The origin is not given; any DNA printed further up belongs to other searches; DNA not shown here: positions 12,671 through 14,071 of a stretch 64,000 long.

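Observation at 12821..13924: Orphan EVE/PUA-like reader fused to a PD-(D/E)xK-like nuclease: candidate single-gene modification-dependent restriction/defence module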

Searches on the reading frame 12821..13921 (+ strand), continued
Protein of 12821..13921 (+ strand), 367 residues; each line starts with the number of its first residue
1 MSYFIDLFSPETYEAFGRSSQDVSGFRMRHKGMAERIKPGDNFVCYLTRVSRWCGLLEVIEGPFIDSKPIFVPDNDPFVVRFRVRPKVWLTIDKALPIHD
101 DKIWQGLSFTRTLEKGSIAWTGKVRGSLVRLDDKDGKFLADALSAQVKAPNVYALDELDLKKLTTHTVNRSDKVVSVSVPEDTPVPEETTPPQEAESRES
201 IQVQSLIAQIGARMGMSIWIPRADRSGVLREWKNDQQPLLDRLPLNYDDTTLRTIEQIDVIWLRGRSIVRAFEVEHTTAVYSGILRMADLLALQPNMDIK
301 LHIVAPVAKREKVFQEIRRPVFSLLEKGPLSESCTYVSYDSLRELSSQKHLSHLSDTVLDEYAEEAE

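Call 28: find_homologous_proteins(query=A3, max_evalue=1e-10)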
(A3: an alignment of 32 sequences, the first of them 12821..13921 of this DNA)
Query A3 (32 sequences) (367 aa, profile of the alignment): 5608 proteins with E <= 1e-10 among 8000 candidates; the best 120 are listed.
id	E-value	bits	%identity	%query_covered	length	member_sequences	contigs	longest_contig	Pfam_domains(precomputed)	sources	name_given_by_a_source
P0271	1.2e-159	550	65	100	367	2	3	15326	PF01878.25,PF27126.1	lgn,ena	-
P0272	4.2e-159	548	61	100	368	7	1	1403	PF01878.25,PF27126.1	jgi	jgi:predicted RNA-binding protein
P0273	1.0e-158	546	62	100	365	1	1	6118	PF01878.25,PF27126.1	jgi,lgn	-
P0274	1.5e-158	546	63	100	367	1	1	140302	PF01878.25,PF27126.1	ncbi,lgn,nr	ncbi:MAG TPA: EVE domain-containing protein [Chloroflexia bacterium]|nr:EVE domain-containing protei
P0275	1.8e-158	546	61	100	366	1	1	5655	PF01878.25,PF27126.1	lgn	-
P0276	2.8e-158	545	62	100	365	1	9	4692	PF01878.25,PF27126.1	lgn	-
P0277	3.8e-158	545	63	100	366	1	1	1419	PF27126.1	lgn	-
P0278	4.8e-158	544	59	100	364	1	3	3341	PF01878.25,PF27126.1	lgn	-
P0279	7.1e-158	544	60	100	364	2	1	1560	PF01878.25,PF27126.1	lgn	-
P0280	7.3e-158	544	61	100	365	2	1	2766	PF01878.25,PF27126.1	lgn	-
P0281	7.3e-158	544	65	100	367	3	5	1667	PF01878.25,PF27126.1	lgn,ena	-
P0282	8.8e-158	543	64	100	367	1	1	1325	PF27126.1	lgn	-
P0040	9.1e-158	543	82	100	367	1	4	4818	PF27126.1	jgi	jgi:hypothetical protein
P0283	1.3e-157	543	60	100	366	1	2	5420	PF27126.1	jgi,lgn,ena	-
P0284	1.5e-157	543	64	100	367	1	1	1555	PF01878.25,PF27126.1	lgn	-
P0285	1.7e-157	542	60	100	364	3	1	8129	PF01878.25,PF27126.1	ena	-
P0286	1.9e-157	542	57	100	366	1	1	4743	PF01878.25,PF27126.1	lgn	-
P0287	2.4e-157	542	61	100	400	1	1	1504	PF01878.25,PF27126.1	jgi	jgi:predicted RNA-binding protein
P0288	2.6e-157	542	63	100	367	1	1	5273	PF27126.1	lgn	-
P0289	2.7e-157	542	63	100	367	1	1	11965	PF27126.1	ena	-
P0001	2.9e-157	542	100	100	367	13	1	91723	PF27126.1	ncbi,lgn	ncbi:MAG: hypothetical protein AABM64_04120 [Pseudomonadota bacterium]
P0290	2.9e-157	542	63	100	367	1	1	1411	PF01878.25,PF27126.1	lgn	-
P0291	3.0e-157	542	71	100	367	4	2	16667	PF27126.1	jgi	jgi:hypothetical protein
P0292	3.0e-157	542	57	99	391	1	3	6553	PF01878.25,PF27126.1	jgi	jgi:predicted RNA-binding protein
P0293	3.9e-157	541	63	100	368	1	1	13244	PF27126.1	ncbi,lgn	-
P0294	4.2e-157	541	60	100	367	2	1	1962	PF27126.1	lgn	-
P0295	4.5e-157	541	63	100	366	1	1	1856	PF27126.1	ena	-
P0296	4.5e-157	541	63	100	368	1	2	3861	PF01878.25,PF27126.1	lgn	-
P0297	4.7e-157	541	65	100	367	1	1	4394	PF01878.25,PF27126.1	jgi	jgi:predicted RNA-binding protein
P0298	4.8e-157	541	60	100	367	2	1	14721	PF27126.1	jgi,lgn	jgi:predicted RNA-binding protein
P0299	5.1e-157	541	64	100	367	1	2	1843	PF27126.1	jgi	jgi:hypothetical protein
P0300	5.4e-157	541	58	100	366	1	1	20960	PF01878.25,PF27126.1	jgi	jgi:hypothetical protein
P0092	5.5e-157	541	80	100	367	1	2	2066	PF27126.1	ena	-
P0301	6.1e-157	541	64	100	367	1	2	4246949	PF27126.1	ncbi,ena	-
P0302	6.3e-157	541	61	100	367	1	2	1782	PF27126.1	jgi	-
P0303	6.9e-157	540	64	100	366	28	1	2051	PF27126.1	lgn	-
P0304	7.0e-157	540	64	100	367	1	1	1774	PF01878.25,PF27126.1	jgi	jgi:hypothetical protein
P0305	7.0e-157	540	62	100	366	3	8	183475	PF01878.25,PF27126.1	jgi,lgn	jgi:predicted RNA-binding protein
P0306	7.2e-157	540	60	100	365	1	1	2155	PF01878.25,PF27126.1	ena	-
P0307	8.0e-157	540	61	100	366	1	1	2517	PF01878.25,PF27126.1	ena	-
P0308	8.6e-157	540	64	100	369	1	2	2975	PF01878.25,PF27126.1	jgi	jgi:predicted RNA-binding protein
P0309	9.0e-157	540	65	100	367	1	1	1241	PF27126.1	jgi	-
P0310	9.5e-157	540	71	100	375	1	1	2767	PF27126.1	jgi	jgi:predicted RNA-binding protein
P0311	1.1e-156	540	61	100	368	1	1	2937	PF01878.25,PF27126.1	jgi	-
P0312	1.1e-156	540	61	100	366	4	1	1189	PF01878.25,PF27126.1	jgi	jgi:predicted RNA-binding protein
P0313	1.1e-156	540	61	100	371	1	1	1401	PF27126.1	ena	-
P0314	1.1e-156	540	62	100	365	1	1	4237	PF01878.25,PF27126.1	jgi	jgi:hypothetical protein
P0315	1.2e-156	540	62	100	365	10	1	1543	PF27126.1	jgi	jgi:predicted RNA-binding protein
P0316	1.2e-156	540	73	100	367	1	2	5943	PF27126.1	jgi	jgi:hypothetical protein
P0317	1.2e-156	540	64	100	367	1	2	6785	PF27126.1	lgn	-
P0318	1.2e-156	540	62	100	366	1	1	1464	PF27126.1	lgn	-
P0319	1.2e-156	540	67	100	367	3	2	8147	PF27126.1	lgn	-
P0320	1.2e-156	540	63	100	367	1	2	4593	PF27126.1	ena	-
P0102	1.2e-156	540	77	100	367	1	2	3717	PF27126.1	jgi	jgi:hypothetical protein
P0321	1.3e-156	539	61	100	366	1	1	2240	PF27126.1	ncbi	-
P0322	1.3e-156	539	63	100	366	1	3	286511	PF01878.25,PF27126.1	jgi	jgi:predicted RNA-binding protein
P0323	1.4e-156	539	60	100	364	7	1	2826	PF27126.1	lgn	-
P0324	1.4e-156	539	63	100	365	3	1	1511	PF27126.1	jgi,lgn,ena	-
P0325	1.5e-156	539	66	100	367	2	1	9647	PF27126.1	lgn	-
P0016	1.6e-156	539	83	100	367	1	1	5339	PF27126.1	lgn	-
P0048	1.8e-156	539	82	100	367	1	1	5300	PF27126.1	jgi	jgi:hypothetical protein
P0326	1.8e-156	539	62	100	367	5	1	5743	PF01878.25,PF27126.1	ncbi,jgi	jgi:hypothetical protein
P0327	1.9e-156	539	68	100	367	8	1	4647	PF27126.1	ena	-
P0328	2.0e-156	539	61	100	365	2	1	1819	PF01878.25,PF27126.1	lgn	-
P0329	2.0e-156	539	63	100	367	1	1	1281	PF27126.1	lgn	-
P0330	2.0e-156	539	71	100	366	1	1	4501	PF27126.1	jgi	jgi:hypothetical protein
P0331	2.1e-156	539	62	100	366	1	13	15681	PF27126.1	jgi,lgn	jgi:predicted RNA-binding protein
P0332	2.3e-156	539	61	100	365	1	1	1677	PF01878.25,PF27126.1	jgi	jgi:hypothetical protein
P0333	2.4e-156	539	64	100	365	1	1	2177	PF27126.1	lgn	-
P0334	2.4e-156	539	63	100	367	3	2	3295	PF01878.25,PF27126.1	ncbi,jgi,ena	-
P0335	2.4e-156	539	62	99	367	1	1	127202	PF27126.1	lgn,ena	-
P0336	2.7e-156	538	78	100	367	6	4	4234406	PF27126.1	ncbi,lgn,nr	ncbi:MAG: hypothetical protein MPW14_09110 [Candidatus Manganitrophus sp.]|nr:hypothetical protein [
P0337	2.9e-156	538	60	100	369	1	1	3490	PF01878.25,PF27126.1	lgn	-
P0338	2.9e-156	538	58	100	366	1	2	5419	PF27126.1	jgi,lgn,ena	jgi:predicted RNA-binding protein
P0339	3.0e-156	538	63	100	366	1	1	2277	PF01878.25,PF27126.1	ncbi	-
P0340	3.1e-156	538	77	100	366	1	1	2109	PF27126.1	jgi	-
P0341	3.2e-156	538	58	100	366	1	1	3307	PF27126.1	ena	-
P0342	3.3e-156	538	59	100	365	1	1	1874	PF01878.25,PF27126.1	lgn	-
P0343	3.4e-156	538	63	100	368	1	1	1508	PF01878.25,PF27126.1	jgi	-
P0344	3.5e-156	538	76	100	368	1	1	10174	PF27126.1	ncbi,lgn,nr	ncbi:MAG: hypothetical protein JXB23_18520 [Candidatus Aminicenantes bacterium]|nr:hypothetical prot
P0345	4.6e-156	538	61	99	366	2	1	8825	PF27126.1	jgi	jgi:hypothetical protein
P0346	4.7e-156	538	57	100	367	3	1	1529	PF01878.25,PF27126.1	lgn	-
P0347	4.7e-156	538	63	100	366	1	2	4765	PF27126.1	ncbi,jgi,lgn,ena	-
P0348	4.7e-156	538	60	100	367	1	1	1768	PF01878.25,PF27126.1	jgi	jgi:predicted RNA-binding protein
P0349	5.0e-156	538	57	100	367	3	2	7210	PF01878.25,PF27126.1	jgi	jgi:predicted RNA-binding protein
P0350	5.1e-156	538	63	100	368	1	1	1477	PF01878.25,PF27126.1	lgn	-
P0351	5.2e-156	538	68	100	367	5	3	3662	PF27126.1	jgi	-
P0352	5.3e-156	538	60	100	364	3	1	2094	PF27126.1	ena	-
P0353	5.3e-156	537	62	100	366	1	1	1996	PF01878.25,PF27126.1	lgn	-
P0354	6.1e-156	537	62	100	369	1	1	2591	PF01878.25,PF27126.1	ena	-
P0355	6.3e-156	537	62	100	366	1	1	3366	PF27126.1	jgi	jgi:predicted RNA-binding protein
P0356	6.3e-156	537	60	99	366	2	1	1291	PF27126.1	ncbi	-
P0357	6.7e-156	537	62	100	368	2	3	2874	PF01878.25,PF27126.1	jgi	jgi:predicted RNA-binding protein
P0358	7.1e-156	537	65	100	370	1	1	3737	PF27126.1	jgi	jgi:predicted RNA-binding protein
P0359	7.5e-156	537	60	100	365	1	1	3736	PF27126.1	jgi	jgi:predicted RNA-binding protein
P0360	8.0e-156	537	60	100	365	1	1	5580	PF27126.1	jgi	jgi:predicted RNA-binding protein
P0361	8.1e-156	537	63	100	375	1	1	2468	PF01878.25,PF27126.1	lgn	-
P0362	8.5e-156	537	59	100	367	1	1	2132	PF27126.1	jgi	jgi:predicted RNA-binding protein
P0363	9.0e-156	537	74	100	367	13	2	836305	PF27126.1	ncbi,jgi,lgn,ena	jgi:hypothetical protein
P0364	9.6e-156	537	63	100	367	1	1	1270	PF01878.25,PF27126.1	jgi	jgi:predicted RNA-binding protein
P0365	9.6e-156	537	56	100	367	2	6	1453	PF01878.25,PF27126.1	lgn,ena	-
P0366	9.7e-156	537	63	100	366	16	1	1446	PF27126.1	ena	-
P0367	1.0e-155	537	59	100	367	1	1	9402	PF27126.1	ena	-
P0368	1.0e-155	537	60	100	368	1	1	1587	PF27126.1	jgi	jgi:predicted RNA-binding protein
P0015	1.1e-155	537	82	100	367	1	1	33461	PF27126.1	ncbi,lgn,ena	-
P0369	1.1e-155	536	60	100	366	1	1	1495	PF27126.1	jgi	-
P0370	1.1e-155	536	62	100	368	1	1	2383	PF01878.25,PF27126.1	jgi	jgi:predicted RNA-binding protein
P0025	1.2e-155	536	83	100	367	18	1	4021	PF27126.1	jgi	jgi:hypothetical protein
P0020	1.3e-155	536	82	100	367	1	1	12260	PF27126.1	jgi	jgi:hypothetical protein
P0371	1.4e-155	536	63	100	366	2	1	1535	PF01878.25,PF27126.1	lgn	-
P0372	1.4e-155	536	63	100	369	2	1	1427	PF01878.25,PF27126.1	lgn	-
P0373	1.5e-155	536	57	100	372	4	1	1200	PF27126.1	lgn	-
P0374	1.5e-155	536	63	100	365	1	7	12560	PF27126.1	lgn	-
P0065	1.6e-155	536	80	100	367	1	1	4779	PF27126.1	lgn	-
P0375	1.6e-155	536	63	100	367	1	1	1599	PF01878.25,PF27126.1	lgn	-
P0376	1.6e-155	536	63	100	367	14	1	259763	PF27126.1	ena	-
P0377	1.7e-155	536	65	100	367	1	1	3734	PF27126.1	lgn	-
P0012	1.7e-155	536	82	100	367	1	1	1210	PF27126.1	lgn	-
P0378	1.8e-155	536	62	100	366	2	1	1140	PF27126.1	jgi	jgi:hypothetical protein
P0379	1.9e-155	536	62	100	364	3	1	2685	PF27126.1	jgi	jgi:predicted RNA-binding protein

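Call 45: predict_structure(alignment_id=A4)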
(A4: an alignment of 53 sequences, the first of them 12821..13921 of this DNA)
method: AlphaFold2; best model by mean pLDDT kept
length: 367 residues; sequences in the alignment: 53
mean_pLDDT: 81.9   pTM: 0.49
mean pLDDT of the five models: 81.9, 79.4, 78.0, 73.7, 71.7
residues with pLDDT >= 90: 142; 70-90: 173; 50-70: 22; < 50: 30
segments of 3 or more residues with pLDDT < 50: 165-194
pLDDT, mean of each block of 10 residues (from residue 1): 91 88 89 92 92 97 91 80 97 93 93 79 79 96 95 79 45 36 32 60 93 91 88 80 78 88 90 81 87 82 90 84 74 87 82 72 76
secondary structure, 60 per line:
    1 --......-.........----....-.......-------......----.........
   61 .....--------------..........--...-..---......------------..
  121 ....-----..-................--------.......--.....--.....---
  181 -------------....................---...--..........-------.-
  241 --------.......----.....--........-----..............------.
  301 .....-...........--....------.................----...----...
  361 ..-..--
elements in order: E3-8 H10-18 E23-26 H28-34 E42-47 E52-65 E80-89 H101-106 H119-124 H133-148 H157-163 E166-170 E173-177 H194-213 E217-219 H222-231 H249-255 E260-264 E267-274 H280-293 E300-305 H307-317 H320-323 H330-333 E334-338 H339-346 H358-362

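Call 49: fold_search(model_id=the predicted structure, library=pdb)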
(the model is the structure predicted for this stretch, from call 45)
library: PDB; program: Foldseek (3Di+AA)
matches with E <= 10: 535; with E <= 0.001: 55
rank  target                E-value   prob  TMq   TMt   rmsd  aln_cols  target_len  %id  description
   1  1wmm                  1.3e-07  1.00  0.32  0.76   3.3       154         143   23  Crystal structure of PH1033 from Pyrococcus horikoshii Ot3 (released 2005-08-23)
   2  2hd9                  1.6e-07  1.00  0.32  0.74   3.3       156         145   23  Crystal structure of PH1033 from Pyrococcus horikoshii OT3 (released 2006-12-20)
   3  2p5d                  5.3e-07  1.00  0.30  0.72   4.0       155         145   17  Crystal structure of MJECL36 from Methanocaldococcus jannaschii DSM 2661 (released 2007-09-18)
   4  6fpx_A                5.8e-05  1.00  0.28  0.53   4.7       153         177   12  Structure of S. pombe Mmi1 in complex with 11-mer RNA (released 2018-05-09)
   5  5o8m_C                9.3e-05  1.00  0.28  0.68   5.4       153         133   13  Crystal structure of the MmI1 YTH domain (released 2018-04-25)
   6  6fpx_C                9.9e-05  1.00  0.27  0.52   4.9       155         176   13  Structure of S. pombe Mmi1 in complex with 11-mer RNA (released 2018-05-09)
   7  5dnp_B                1.1e-04  1.00  0.27  0.66   5.5       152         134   12  Crystal structure of Mmi1 YTH domain (released 2016-04-06)
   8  5eim_A                1.1e-04  1.00  0.28  0.60   4.4       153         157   14  YTH domain-containing protein mmi1 and RNA complex (released 2016-01-27)
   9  6fpx_E                1.1e-04  1.00  0.28  0.54   4.5       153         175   13  Structure of S. pombe Mmi1 in complex with 11-mer RNA (released 2018-05-09)
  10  5zuu_A                1.1e-04  1.00  0.30  0.61   7.2       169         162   15  Crystal structure of AtCPSF30 YTH domain in complex with 10mer m6A-modified RNA (released 2019-05-15)
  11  5o8m_A                1.1e-04  1.00  0.27  0.64   5.7       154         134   12  Crystal structure of the MmI1 YTH domain (released 2018-04-25)
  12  7z8w_A                1.1e-04  1.00  0.28  0.64   4.4       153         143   12  Crystal structure of YTHDF2 with compound YLI_DC1_018 (released 2022-03-30)
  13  4rcm_A                1.5e-04  1.00  0.31  0.63   4.8       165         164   12  Crystal structure of the Pho92 YTH domain in complex with m6A (released 2014-11-19)
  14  5dno_A                1.6e-04  1.00  0.28  0.58   4.6       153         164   13  Crystal structure of Mmi1 YTH domain complex with RNA (released 2016-04-06)
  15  5hfz_A                1.6e-04  1.00  0.28  0.55   4.8       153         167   12  Mmi1 YTH domain (released 2016-02-10)
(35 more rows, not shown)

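Call 53: search_protein_families(library=pfam, proteins=[P0152, P0158, P0176, P0178, P0197, P0198, P0207, P0210, P0230, L070:7653-8594:+], max_evalue=0.01)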
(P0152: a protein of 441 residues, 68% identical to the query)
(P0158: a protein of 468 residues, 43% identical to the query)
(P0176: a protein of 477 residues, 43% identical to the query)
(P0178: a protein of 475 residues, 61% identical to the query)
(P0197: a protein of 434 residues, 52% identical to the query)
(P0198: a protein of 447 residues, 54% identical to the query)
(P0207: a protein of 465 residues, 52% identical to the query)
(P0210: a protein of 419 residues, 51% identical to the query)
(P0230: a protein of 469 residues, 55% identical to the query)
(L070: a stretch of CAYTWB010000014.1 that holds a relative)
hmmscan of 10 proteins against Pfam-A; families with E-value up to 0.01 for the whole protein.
P0152 (441 aa): 0 families

P0158 (468 aa): 1 family
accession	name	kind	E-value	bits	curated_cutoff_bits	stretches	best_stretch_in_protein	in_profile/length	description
PF01878.24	EVE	-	0.0021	18.5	23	1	25-86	27-99/145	EVE domain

P0176 (477 aa): 0 families

P0178 (475 aa): 0 families

P0197 (434 aa): 0 families

P0198 (447 aa): 0 families

P0207 (465 aa): 0 families

P0210 (419 aa): 0 families

P0230 (469 aa): 0 families

L070:7653-8594:+ (314 aa): 1 family
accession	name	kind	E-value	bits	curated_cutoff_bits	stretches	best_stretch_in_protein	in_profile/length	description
PF14338.12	Mrr_N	-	1.7e-32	111.8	29.5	1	6-91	1-86/87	Mrr N-terminal domain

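Call 56: find_encoding_contigs(protein=P0001, flank=10000, max_places=2)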
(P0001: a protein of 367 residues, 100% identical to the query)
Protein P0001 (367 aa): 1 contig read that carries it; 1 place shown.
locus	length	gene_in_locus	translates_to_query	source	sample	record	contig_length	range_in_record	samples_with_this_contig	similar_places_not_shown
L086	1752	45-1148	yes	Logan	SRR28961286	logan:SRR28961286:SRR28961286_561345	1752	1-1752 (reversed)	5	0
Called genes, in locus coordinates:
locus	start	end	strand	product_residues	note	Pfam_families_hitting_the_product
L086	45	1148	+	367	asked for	PF27126:NmeDI_C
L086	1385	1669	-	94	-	-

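Call 57: find_encoding_contigs(protein=P0301, flank=7000, max_places=2)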
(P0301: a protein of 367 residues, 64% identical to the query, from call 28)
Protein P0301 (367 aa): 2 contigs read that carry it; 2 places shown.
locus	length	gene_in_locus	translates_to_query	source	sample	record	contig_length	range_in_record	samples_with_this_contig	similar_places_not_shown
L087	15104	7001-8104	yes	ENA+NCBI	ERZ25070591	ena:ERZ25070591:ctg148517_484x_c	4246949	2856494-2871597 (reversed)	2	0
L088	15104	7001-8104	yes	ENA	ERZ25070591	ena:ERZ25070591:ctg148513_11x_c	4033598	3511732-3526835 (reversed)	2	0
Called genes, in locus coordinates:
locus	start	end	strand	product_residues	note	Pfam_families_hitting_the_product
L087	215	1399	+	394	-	PF00202:Aminotran_3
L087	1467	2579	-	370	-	PF08486:SpoIID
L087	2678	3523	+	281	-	PF00106:adh_short, PF08659:KR, PF13561:adh_short_C2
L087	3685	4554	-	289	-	PF01048:PNP_UDP_1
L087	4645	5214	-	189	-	PF00300:His_Phos_1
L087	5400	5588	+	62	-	-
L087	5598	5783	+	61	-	-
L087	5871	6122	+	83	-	-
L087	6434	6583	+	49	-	-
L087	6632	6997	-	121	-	-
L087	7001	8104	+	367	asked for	PF27126:NmeDI_C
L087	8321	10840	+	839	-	PF00133:tRNA-synt_1, PF09334:tRNA-synt_1g, PF13603:tRNA-synt_1_2, PF00133:tRNA-synt_1, PF08264:Anticodon_1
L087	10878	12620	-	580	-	PF06500:FrsA-like (weak), PF02129:Peptidase_S15, PF20434:BD-FAE (weak), PF12697:Abhydrolase_6, PF00326:Peptidase_S9 (weak), PF01738:DLH (faint), PF12146:Hydrolase_4, PF08840:BAAT_C (faint)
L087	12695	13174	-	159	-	-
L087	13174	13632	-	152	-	-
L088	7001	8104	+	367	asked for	PF27126:NmeDI_C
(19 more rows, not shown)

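Call 58: find_encoding_contigs(protein=P0363, flank=7000, max_places=2)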
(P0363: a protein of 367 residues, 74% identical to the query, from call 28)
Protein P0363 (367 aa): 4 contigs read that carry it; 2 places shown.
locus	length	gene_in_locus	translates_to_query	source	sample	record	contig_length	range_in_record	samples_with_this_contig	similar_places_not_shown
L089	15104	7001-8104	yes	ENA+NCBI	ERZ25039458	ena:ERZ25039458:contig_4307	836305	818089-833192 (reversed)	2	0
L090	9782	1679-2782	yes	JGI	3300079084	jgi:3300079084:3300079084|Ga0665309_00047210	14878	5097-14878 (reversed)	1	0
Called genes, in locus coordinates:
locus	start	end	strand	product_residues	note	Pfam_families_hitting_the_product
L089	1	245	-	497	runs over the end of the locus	PF28123:DUF8370, PF28130:DUF8371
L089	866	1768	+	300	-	-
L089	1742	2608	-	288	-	PF08843:AbiEii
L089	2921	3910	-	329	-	-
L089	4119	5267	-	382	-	PF13589:HATPase_c_3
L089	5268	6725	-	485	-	PF00149:Metallophos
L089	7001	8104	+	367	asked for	PF27126:NmeDI_C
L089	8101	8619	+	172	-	-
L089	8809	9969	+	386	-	PF02384:N6_Mtase (faint), PF07669:Eco57I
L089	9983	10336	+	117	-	-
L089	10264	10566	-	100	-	-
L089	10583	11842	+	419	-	PF04851:ResIII (weak)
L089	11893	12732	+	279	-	-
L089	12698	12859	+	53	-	-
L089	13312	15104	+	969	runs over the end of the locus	PF00069:Pkinase, PF01636:APH (faint), PF07714:PK_Tyr_Ser-Thr, PF14559:TPR_19 (faint)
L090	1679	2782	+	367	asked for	PF27126:NmeDI_C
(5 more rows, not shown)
